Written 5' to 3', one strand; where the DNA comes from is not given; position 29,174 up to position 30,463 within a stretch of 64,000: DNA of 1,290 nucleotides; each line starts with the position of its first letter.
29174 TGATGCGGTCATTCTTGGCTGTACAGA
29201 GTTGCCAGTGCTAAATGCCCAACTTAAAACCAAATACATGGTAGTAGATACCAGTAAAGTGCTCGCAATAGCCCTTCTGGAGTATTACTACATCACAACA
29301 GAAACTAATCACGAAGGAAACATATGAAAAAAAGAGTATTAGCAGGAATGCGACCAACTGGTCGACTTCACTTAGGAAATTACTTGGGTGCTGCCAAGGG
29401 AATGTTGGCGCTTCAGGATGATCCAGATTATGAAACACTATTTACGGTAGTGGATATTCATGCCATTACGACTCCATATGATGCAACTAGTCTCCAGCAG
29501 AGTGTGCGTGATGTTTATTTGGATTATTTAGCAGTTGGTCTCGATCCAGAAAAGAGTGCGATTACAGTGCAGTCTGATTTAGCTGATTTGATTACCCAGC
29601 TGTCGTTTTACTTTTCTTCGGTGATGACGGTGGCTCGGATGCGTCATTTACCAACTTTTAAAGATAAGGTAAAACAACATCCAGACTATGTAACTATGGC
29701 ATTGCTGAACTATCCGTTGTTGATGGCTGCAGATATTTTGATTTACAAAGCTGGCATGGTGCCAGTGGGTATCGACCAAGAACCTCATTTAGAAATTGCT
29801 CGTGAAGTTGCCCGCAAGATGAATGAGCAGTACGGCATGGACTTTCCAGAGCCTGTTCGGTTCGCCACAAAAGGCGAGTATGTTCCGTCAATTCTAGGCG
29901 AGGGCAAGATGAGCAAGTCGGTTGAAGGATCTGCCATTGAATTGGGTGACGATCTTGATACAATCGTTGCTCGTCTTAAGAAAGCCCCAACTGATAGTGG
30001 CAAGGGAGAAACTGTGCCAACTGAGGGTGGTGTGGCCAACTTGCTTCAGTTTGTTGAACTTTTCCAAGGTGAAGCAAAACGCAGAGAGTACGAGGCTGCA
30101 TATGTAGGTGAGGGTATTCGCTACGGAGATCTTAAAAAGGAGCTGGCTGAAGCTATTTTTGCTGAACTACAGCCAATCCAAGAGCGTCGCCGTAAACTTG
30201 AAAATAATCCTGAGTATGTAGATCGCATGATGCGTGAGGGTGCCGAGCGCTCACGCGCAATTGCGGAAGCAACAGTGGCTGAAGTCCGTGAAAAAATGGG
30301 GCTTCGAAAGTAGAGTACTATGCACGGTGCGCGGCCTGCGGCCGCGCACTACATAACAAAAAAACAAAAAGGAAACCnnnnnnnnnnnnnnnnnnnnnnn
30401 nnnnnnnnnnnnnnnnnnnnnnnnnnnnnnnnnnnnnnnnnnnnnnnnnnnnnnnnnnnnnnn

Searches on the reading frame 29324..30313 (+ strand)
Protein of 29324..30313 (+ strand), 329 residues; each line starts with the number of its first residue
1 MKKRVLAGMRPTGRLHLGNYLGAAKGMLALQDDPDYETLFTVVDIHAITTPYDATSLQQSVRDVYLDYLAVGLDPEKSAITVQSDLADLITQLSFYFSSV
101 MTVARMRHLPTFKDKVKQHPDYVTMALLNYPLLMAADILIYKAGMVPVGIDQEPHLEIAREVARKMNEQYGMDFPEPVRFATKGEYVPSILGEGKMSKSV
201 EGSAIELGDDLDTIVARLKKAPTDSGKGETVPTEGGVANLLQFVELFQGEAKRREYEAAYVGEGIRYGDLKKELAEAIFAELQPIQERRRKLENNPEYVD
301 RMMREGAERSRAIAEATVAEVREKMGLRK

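Call 32: search_protein_families(library=pfam, proteins=[window:29324-30313:+], max_evalue=0.001)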
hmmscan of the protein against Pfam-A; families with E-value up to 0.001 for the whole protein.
window:29324-30313:+ (329 aa): 1 family
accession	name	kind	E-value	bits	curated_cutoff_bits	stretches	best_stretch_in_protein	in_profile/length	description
PF00579.31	tRNA-synt_1b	-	5.8e-57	193.7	21.1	1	4-282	7-291/292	tRNA synthetases class I (W and Y)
